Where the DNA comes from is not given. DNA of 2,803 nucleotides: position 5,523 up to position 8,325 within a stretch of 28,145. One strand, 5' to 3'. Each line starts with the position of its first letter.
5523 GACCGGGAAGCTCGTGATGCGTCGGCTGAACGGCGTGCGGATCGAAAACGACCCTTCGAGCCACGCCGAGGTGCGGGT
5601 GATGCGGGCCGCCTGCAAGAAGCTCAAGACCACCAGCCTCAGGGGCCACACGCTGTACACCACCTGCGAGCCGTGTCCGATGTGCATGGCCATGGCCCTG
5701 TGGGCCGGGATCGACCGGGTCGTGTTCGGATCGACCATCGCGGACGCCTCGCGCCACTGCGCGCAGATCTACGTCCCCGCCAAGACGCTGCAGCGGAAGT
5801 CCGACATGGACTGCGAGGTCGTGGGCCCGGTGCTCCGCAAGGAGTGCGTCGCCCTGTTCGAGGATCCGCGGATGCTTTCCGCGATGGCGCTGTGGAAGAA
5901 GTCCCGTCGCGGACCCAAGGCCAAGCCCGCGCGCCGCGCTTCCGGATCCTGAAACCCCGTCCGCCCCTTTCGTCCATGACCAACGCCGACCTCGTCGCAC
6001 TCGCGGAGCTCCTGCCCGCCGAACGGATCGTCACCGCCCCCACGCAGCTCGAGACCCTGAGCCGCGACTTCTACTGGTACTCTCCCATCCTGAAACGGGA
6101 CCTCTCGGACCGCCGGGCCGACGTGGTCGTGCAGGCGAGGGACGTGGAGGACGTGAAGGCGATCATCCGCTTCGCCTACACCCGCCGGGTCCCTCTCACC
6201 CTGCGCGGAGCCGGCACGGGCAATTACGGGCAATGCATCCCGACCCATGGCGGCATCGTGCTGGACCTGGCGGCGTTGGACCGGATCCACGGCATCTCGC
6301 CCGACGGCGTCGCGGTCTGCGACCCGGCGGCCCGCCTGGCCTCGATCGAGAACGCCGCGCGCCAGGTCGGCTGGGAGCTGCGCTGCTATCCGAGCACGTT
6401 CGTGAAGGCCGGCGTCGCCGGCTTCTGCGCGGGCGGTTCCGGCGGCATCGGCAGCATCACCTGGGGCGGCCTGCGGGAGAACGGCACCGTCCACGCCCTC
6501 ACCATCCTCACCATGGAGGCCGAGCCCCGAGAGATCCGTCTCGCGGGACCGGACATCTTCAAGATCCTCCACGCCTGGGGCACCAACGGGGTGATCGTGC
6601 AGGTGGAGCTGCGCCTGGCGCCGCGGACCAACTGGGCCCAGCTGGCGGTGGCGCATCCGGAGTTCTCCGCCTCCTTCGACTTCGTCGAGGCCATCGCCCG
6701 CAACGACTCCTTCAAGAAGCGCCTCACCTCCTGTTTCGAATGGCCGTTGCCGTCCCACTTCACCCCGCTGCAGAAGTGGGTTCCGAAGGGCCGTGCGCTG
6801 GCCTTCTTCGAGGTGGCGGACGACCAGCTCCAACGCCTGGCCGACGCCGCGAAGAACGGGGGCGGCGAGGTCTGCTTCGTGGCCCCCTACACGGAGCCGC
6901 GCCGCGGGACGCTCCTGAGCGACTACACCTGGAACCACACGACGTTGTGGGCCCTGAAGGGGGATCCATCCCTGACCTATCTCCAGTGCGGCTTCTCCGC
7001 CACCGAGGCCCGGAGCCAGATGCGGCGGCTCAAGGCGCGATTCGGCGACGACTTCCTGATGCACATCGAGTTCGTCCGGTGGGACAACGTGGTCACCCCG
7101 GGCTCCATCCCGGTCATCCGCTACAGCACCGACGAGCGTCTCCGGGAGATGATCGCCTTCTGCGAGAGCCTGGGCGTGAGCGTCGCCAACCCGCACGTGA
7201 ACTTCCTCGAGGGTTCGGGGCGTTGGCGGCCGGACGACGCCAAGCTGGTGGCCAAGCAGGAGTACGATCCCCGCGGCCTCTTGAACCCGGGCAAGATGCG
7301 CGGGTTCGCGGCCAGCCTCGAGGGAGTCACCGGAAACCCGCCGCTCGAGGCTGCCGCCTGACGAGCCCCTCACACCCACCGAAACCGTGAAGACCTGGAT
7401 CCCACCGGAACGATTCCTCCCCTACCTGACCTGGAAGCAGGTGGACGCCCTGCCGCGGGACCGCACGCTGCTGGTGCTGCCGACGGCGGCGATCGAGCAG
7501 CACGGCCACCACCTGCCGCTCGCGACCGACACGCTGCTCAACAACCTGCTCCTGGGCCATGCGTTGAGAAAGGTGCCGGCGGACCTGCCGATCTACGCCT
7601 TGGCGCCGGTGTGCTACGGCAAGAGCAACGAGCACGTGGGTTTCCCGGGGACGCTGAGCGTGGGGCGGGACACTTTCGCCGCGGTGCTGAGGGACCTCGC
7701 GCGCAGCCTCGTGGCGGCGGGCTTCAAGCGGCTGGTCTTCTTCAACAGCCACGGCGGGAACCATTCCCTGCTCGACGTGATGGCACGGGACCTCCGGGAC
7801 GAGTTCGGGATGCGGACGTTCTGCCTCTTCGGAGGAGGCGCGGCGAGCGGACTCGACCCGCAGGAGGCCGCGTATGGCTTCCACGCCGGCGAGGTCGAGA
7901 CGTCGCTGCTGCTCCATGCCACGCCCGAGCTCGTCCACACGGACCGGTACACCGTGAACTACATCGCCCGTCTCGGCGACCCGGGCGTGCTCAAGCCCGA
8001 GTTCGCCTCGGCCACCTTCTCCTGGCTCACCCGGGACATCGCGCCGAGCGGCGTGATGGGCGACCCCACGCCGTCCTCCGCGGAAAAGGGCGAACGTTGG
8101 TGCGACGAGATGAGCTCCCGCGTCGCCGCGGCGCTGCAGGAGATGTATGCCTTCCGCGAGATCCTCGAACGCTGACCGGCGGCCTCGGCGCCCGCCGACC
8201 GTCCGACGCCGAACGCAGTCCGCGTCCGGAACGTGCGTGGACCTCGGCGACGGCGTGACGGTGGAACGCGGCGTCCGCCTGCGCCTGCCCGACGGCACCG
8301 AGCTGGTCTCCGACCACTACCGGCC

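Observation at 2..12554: Self-contained divergent cluster for importing and stripping nitrogen from an unknown purine/pterin/pyrimidine-like compound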

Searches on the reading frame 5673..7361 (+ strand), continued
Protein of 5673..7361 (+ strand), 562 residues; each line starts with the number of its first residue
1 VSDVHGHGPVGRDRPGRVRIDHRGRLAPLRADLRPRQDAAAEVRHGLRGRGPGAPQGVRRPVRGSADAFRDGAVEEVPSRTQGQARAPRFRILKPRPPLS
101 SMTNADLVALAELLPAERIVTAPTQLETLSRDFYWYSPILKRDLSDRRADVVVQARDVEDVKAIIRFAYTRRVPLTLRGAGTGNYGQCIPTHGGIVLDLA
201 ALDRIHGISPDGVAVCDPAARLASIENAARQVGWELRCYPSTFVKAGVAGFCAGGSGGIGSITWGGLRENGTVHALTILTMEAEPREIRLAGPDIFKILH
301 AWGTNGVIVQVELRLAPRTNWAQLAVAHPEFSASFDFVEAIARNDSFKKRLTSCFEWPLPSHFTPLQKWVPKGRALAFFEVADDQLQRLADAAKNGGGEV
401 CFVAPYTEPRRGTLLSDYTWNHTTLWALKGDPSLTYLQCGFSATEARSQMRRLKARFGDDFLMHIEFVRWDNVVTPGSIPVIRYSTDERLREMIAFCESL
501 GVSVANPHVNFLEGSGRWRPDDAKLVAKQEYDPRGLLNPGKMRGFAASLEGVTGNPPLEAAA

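Call 67: get_annotated_region(hit=H86, flank=12000)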
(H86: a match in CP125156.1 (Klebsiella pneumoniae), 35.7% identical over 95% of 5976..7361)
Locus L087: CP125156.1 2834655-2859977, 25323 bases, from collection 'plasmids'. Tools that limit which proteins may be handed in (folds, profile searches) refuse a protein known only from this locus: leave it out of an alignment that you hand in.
description: Klebsiella pneumoniae strain 176 plasmid unnamed2, complete sequence
organism: Klebsiella pneumoniae (NCBI taxid 573)
taxonomy: Bacteria; Pseudomonadota; Gammaproteobacteria; Enterobacterales; Enterobacteriaceae; Klebsiella; Klebsiella pneumoniae
host: -; source: -; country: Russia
typing (MOB-suite, as given by PLSDB): non-mobilizable; mating-pair formation MPF_T
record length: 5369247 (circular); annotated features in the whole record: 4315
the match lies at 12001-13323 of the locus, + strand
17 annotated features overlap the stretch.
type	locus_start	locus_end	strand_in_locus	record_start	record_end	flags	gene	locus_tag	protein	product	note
CDS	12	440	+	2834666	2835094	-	-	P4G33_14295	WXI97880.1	GFA family protein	-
CDS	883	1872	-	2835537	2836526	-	-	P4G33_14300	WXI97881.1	2-oxoglutarate and iron-dependent oxygenase domain-containing protein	-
CDS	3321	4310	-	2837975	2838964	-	-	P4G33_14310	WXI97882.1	ABC transporter substrate-binding protein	-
CDS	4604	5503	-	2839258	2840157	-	-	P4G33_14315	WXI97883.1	LysR family transcriptional regulator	-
CDS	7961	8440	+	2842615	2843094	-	-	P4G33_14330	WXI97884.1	RidA family protein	-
CDS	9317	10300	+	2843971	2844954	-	-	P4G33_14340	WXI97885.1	ABC transporter substrate-binding protein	-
CDS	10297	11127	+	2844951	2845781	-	-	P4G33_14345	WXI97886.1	ABC transporter ATP-binding protein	-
CDS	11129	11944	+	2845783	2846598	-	-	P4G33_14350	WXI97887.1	ABC transporter permease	-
CDS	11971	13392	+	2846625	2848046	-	-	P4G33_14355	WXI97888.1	FAD-binding oxidoreductase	-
CDS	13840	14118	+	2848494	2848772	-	-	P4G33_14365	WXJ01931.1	transcriptional regulator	-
CDS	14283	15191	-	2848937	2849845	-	-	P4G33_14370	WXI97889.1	DUF535 family protein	-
CDS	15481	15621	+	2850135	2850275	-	-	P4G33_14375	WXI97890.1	hypothetical protein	-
CDS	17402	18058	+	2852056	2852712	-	-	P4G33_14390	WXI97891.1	CoA transferase subunit B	-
CDS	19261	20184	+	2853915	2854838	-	-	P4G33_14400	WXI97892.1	3-hydroxyacyl-CoA dehydrogenase family protein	-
CDS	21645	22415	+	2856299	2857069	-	-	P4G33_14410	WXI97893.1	3-hydroxybutyrate dehydrogenase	-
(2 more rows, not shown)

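Call 68: get_annotated_region(hit=H89, flank=10000)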
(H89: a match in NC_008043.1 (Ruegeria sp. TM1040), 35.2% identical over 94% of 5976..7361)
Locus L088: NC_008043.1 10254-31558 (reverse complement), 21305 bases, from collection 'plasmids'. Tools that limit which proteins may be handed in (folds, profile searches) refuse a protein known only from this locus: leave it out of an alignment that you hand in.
description: Ruegeria sp. TM1040 megaplasmid, complete sequence
organism: Ruegeria sp. TM1040 (NCBI taxid 292414)
taxonomy: Bacteria; Pseudomonadota; Alphaproteobacteria; Rhodobacterales; Roseobacteraceae; Ruegeria; Ruegeria sp. TM1040
host: -; source: -; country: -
typing (MOB-suite, as given by PLSDB): non-mobilizable
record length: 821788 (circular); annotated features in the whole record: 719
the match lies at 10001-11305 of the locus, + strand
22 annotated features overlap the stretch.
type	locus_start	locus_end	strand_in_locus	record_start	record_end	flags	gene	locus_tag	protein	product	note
CDS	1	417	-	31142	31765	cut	-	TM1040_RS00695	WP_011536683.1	LysE family translocator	-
CDS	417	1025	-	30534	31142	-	-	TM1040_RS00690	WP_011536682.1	metallophosphoesterase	-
CDS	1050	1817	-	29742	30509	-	-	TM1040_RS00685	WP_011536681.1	uracil-DNA glycosylase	GO:0006281 - DNA repair [Evidence IEA]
CDS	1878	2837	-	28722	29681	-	-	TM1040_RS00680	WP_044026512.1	L-threonylcarbamoyladenylate synthase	GO:0006400 - tRNA modification [Evidence IEA]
CDS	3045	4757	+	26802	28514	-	-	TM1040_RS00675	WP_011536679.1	acyl-CoA dehydrogenase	-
CDS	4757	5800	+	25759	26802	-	-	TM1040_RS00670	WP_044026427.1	MBL fold metallo-hydrolase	-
CDS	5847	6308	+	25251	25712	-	-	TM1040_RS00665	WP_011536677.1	DUF6173 family protein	-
CDS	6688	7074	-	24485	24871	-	-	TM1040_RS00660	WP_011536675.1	RidA family protein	-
CDS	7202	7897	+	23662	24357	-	-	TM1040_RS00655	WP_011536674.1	glutamine amidotransferase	-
CDS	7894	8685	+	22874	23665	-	-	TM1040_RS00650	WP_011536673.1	creatininase family protein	-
CDS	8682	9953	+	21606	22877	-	-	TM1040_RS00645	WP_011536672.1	amidohydrolase family protein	-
CDS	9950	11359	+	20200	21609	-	-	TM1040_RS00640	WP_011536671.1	FAD-binding oxidoreductase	-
CDS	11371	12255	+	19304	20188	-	-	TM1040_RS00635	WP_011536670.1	TauD/TfdA family dioxygenase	-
CDS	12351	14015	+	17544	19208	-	-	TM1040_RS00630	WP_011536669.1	ABC transporter substrate-binding protein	-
CDS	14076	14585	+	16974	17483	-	-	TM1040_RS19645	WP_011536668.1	DUF2165 domain-containing protein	-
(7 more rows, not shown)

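Call 69: get_annotated_region(hit=H78, flank=10000)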
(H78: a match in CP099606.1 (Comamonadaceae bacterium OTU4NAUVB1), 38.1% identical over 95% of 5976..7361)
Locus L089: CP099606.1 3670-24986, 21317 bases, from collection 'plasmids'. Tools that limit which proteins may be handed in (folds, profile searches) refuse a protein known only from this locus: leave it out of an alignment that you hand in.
description: Comamonadaceae bacterium OTU4NAUVB1 plasmid unnamed4, complete sequence
organism: Comamonadaceae bacterium OTU4NAUVB1 (NCBI taxid 2952996)
taxonomy: Bacteria; Pseudomonadota; Betaproteobacteria; Burkholderiales; Comamonadaceae; ; Comamonadaceae bacterium OTU4NAUVB1
host: -; source: Arabidopsis thaliana,pure culture,leaf; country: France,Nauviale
typing (MOB-suite, as given by PLSDB): non-mobilizable
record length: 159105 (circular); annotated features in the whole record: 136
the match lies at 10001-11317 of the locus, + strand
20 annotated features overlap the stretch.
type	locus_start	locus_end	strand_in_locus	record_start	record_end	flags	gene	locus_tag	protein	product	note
CDS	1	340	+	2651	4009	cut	-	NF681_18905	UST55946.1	replication initiation protein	-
CDS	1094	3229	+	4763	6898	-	-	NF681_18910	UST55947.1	EAL domain-containing protein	-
CDS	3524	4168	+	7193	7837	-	-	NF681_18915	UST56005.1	TetR family transcriptional regulator C-terminal domain-containing protein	-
CDS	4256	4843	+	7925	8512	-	-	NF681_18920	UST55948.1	NAD(P)H-dependent oxidoreductase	-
CDS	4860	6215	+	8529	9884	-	-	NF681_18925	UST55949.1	amidohydrolase family protein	-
CDS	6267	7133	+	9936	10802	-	-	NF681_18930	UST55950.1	creatininase family protein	-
CDS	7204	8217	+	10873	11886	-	-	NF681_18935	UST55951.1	ABC transporter substrate-binding protein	-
CDS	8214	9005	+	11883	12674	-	-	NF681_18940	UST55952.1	ABC transporter ATP-binding protein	-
CDS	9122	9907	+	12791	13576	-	-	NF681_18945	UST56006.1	ABC transporter permease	-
CDS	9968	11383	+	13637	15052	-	-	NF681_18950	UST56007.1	FAD-binding oxidoreductase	-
CDS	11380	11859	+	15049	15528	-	-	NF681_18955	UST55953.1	RidA family protein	-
CDS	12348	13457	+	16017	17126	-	-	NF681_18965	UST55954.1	GGDEF domain-containing protein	-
CDS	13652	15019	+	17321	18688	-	-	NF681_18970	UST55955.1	UDP-glucose/GDP-mannose dehydrogenase family protein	-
CDS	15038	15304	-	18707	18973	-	-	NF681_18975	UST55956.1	hypothetical protein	-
CDS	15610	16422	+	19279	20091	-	-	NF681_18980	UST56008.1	oxidoreductase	-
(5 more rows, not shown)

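Call 73: get_annotated_region(hit=H85, flank=12000)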
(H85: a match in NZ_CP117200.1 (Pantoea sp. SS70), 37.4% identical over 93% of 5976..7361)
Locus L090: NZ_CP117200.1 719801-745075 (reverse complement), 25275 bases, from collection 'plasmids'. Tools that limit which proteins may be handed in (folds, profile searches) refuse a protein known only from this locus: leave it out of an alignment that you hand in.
description: Pantoea sp. SS70 plasmid unnamed1, complete sequence
organism: Pantoea sp. SS70 (NCBI taxid 3024247)
taxonomy: Bacteria; Pseudomonadota; Gammaproteobacteria; Enterobacterales; Erwiniaceae; Pantoea; Pantoea sp. SS70
host: -; source: Solanum tuberosum L.,cell culture; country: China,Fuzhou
typing (MOB-suite, as given by PLSDB): non-mobilizable; replicon rep_cluster_1232
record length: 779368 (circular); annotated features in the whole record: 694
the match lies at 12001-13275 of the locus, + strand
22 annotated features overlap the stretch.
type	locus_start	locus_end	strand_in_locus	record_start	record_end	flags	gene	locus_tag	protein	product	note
CDS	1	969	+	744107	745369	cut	gabT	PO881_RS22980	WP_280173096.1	4-aminobutyrate--2-oxoglutarate transaminase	GO:0009450 - gamma-aminobutyric acid catabolic process [Evidence IEA]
CDS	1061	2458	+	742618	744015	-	gabP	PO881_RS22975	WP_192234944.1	GABA permease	GO:0009450 - gamma-aminobutyric acid catabolic process [Evidence IEA]; GO:0006810 - transport [Evidence IEA]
CDS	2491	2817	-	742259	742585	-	-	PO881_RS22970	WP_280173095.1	hypothetical protein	-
CDS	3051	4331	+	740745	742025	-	-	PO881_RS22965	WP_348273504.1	glycoside hydrolase family 10 protein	-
CDS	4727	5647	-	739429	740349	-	-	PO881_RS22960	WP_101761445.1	LysR substrate-binding domain-containing protein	-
CDS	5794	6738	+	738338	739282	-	-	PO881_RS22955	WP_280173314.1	PDR/VanB family oxidoreductase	-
CDS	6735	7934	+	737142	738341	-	-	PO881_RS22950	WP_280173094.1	amidohydrolase family protein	-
CDS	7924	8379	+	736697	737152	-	-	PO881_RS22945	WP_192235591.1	RidA family protein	-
CDS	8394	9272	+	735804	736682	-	-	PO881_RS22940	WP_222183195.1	creatininase family protein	-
CDS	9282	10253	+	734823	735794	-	-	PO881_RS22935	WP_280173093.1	ABC transporter substrate-binding protein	-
CDS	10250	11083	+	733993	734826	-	-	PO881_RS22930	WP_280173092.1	ABC transporter ATP-binding protein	-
CDS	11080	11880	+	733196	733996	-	-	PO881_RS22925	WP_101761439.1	ABC transporter permease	-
CDS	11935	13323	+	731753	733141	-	-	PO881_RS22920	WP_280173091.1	FAD-binding oxidoreductase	-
CDS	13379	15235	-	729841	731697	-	-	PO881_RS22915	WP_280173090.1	hypothetical protein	-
CDS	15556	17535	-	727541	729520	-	-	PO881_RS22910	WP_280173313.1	autotransporter domain-containing protein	-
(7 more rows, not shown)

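Call 74: get_annotated_region(hit=H80, flank=12000)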
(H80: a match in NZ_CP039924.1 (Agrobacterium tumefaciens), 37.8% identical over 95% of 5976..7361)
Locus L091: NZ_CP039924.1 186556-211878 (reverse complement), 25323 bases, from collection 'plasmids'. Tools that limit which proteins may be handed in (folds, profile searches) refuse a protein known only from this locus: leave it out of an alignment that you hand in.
description: Agrobacterium tumefaciens strain CFBP7129 plasmid pAtCFBP7129a, complete sequence
organism: Agrobacterium tumefaciens (NCBI taxid 358)
taxonomy: Bacteria; Pseudomonadota; Alphaproteobacteria; Hyphomicrobiales; Rhizobiaceae; Agrobacterium; Agrobacterium tumefaciens
host: -; source: -; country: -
typing (MOB-suite, as given by PLSDB): conjugative; relaxase MOBQ; mating-pair formation MPF_T
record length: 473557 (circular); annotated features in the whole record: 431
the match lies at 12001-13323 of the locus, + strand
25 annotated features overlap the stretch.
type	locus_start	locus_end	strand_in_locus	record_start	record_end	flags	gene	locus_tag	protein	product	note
CDS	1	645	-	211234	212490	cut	-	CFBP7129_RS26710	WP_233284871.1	efflux RND transporter periplasmic adaptor subunit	GO:0006810 - transport [Evidence IEA]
CDS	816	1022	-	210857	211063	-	-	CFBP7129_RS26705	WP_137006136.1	hypothetical protein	-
CDS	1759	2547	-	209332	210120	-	-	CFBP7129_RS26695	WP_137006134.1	alpha/beta hydrolase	-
CDS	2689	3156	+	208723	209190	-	-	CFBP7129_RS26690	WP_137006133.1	MarR family transcriptional regulator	-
CDS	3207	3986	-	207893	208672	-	-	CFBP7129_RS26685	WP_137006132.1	SDR family oxidoreductase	-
CDS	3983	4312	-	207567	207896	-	-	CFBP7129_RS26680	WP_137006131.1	nuclear transport factor 2 family protein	-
CDS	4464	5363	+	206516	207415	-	-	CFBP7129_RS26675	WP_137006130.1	LysR family transcriptional regulator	-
CDS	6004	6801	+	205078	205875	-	-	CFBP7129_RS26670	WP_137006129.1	creatininase family protein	-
CDS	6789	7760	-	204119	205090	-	-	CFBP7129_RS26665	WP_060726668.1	LysR family transcriptional regulator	-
CDS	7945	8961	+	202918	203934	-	-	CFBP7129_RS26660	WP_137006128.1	ABC transporter substrate-binding protein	-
CDS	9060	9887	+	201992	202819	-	-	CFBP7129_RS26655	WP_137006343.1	ABC transporter ATP-binding protein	-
CDS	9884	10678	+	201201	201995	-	-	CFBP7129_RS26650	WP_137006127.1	ABC transporter permease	-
CDS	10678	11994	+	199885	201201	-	-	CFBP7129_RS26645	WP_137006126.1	cytosine deaminase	-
CDS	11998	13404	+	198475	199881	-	-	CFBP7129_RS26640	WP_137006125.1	FAD-binding oxidoreductase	-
CDS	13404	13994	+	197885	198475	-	-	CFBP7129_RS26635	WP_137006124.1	NAD(P)H-dependent oxidoreductase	-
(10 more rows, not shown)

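Call 75: get_annotated_region(hit=H70, flank=12000)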
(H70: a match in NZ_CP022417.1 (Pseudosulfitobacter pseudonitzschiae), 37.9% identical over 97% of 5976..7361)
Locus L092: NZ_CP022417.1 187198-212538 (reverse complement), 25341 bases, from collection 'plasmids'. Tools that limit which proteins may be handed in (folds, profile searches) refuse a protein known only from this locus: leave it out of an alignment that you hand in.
description: Pseudosulfitobacter pseudonitzschiae strain SMR1 plasmid pSMR1-2, complete sequence
organism: Pseudosulfitobacter pseudonitzschiae (NCBI taxid 1402135)
taxonomy: Bacteria; Pseudomonadota; Alphaproteobacteria; Rhodobacterales; Roseobacteraceae; Pseudosulfitobacter; Pseudosulfitobacter pseudonitzschiae
host: -; source: Skeletonema marinoi strain RO5AC,Cell culture,Top-layer sediments; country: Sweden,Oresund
typing (MOB-suite, as given by PLSDB): mobilizable; replicon rep_cluster_251; relaxase MOBP
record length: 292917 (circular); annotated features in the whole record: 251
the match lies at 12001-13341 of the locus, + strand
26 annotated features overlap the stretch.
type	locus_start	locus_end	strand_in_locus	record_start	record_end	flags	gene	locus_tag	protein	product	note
CDS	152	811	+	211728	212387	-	-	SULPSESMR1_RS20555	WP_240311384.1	TetR/AcrR family transcriptional regulator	-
CDS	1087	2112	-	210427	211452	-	-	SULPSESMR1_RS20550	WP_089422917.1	LacI family DNA-binding transcriptional regulator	-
CDS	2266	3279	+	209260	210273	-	-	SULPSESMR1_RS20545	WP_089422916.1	TRAP transporter substrate-binding protein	-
CDS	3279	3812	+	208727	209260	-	-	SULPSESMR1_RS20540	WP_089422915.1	TRAP transporter small permease subunit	-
CDS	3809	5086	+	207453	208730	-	-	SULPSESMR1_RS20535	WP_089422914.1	TRAP transporter large permease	GO:0008643 - carbohydrate transport [Evidence IEA]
CDS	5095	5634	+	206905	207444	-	-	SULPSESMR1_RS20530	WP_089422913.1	VOC family protein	-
CDS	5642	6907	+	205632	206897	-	-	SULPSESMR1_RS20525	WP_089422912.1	RuBisCO large subunit C-terminal-like domain-containing protein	-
CDS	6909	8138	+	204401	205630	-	-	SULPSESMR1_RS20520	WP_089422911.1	four-carbon acid sugar kinase family protein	-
CDS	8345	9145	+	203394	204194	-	-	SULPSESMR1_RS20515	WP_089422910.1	creatininase family protein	-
CDS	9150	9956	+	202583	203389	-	-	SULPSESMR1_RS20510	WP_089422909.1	ABC transporter ATP-binding protein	-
CDS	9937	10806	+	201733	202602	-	-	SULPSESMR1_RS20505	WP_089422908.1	ABC transporter permease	-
CDS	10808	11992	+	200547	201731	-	-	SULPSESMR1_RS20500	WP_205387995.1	amidohydrolase family protein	-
CDS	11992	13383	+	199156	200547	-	-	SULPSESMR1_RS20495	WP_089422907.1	FAD-binding oxidoreductase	-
CDS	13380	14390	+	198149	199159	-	-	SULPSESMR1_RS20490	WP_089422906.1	ABC transporter substrate-binding protein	-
CDS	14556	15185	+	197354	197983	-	-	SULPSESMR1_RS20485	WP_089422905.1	TetR family transcriptional regulator C-terminal domain-containing protein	GO:0045892 - negative regulation of DNA-templated transcription [Evidence IEA]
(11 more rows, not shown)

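Call 76: search_solved_structures(query=L083:10683-11996:+, max_evalue=1e-10)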
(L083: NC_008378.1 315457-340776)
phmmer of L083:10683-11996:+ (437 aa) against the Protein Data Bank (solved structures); distinct sequences matched with E-value up to 1e-10: 13.
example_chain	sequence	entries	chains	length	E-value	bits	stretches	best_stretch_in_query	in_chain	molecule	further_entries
1r9z_A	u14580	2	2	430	1.3e-32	116.4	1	25-426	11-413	Cytosine deaminase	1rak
3o7u_A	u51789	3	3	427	1.5e-32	116.2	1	26-426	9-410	Cytosine deaminase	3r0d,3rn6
1k6w_A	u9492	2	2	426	1.6e-32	116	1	27-426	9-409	Cytosine Deaminase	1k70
1r9x_A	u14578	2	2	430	1.7e-32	115.9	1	25-426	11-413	Cytosine deaminase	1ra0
1r9y_A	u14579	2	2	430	3.3e-32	115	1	25-426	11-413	Cytosine deaminase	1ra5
3g77_A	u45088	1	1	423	2.1e-31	112.3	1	29-426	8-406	Cytosine deaminase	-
4r7w_A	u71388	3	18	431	3.5e-31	111.6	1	35-422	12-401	Cytosine deaminase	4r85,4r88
2qt3_A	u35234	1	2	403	2.9e-22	82.2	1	65-421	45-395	N-isopropylammelide isopropyl amidohydrolase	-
4cqb_A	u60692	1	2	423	3.5e-22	82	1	64-421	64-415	N-ISOPROPYLAMMELIDE ISOPROPYL AMIDOHYDROLASE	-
4cqc_A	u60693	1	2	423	4.8e-22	81.5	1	64-421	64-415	N-ISOPROPYLAMMELIDE ISOPROPYL AMIDOHYDROLASE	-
5akq_A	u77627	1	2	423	1.8e-21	79.7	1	64-421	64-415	N-ISOPROPYLAMMELIDE ISOPROPYL AMIDOHYDROLASE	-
4cqd_A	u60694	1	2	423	6.5e-21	77.8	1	64-421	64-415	N-ISOPROPYLAMMELIDE ISOPROPYL AMIDOHYDROLASE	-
6nbo_A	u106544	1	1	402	8.5e-16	60.9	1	39-423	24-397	N-isopropylammelide isopropylaminohydrolase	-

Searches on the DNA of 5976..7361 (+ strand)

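Call 54: search_rna_families(sources=[L083, L084], threshold=evalue, max_evalue=0.1)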
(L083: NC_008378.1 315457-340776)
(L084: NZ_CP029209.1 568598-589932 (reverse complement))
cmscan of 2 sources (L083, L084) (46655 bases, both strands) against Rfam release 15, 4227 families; matches with E-value up to 0.1: 0.
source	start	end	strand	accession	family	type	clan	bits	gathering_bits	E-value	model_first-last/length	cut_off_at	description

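Call 70: search_rna_families(sources=[L087, L088, L089], threshold=evalue, max_evalue=0.1)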
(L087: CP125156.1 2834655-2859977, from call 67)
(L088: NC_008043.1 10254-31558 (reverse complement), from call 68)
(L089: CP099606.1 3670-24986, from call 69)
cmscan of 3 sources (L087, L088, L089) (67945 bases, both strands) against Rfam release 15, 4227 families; matches with E-value up to 0.1: 1.
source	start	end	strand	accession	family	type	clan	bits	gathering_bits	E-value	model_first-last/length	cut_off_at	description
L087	4394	4447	-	RF03054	Xanthine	Cis-reg; riboswitch;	-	63.4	36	8.4e-12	1-56/56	no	Xanthine riboswitch aptamer (NMT1 RNA)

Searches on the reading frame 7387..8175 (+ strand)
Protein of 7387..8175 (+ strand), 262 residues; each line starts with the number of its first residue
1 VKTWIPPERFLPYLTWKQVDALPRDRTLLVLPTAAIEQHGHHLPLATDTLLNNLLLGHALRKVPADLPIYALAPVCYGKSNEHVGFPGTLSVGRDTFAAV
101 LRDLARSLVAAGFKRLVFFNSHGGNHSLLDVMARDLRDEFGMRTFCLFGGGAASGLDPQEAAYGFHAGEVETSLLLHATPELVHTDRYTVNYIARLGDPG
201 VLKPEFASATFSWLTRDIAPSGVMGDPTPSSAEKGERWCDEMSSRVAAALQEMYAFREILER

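Call 4: search_protein_families(library=pfam, proteins=[window:7387-8175:+], max_evalue=0.01)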
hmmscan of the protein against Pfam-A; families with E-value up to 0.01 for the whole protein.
window:7387-8175:+ (262 aa): 1 family
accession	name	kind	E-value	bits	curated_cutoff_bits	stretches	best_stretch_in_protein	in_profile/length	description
PF02633.19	Creatininase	-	5.6e-68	229.3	31.3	1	14-250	3-238/238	Creatinine amidohydrolase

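Call 6: search_protein_families(library=ncbifam, proteins=[window:7387-8175:+], max_evalue=0.001)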
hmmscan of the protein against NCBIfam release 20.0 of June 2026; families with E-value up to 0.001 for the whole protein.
window:7387-8175:+ (262 aa): 3 families
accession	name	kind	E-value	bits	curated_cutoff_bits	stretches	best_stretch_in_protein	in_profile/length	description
TIGR03964.1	mycofact_creat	equivalog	1.1e-41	143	172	1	15-253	5-220/228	mycofactocin biosynthesis peptidyl-dipeptidase MftE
TIGR04448.1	creatininase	equivalog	3.5e-28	98.9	235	2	14-128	2-117/246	creatininase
NF041098.2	diketo_inos_hlase_IolN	equivalog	1.8e-15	56.8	245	1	13-127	11-122/307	3-dehydro-scyllo-inosose hydrolase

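Call 17: search_solved_structures(query=window:7387-8175:+, max_evalue=0.001)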
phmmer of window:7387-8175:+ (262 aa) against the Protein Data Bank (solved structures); distinct sequences matched with E-value up to 0.001: 8.
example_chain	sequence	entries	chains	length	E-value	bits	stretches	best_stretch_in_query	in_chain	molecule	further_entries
3lub_A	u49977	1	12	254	1.1e-17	67.9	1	28-254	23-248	Putative creatinine amidohydrolase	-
3a6e_A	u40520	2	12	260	3.6e-15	59.6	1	10-191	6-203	Creatinine amidohydrolase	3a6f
3a6h_A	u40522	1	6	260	4.1e-15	59.5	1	10-191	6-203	Creatinine amidohydrolase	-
3a6g_A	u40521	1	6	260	4.6e-15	59.3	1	10-191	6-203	Creatinine amidohydrolase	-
3a6j_A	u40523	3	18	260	5.9e-15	58.9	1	10-191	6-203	Creatinine amidohydrolase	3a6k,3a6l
1j2t_A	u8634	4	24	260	5.9e-15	58.9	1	10-191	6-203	creatinine amidohydrolase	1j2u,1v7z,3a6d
1q3k_A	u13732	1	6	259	1.9e-14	57.2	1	10-188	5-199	creatininase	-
3no4_A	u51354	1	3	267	1.1e-11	48.2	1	12-130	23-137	creatinine amidohydrolase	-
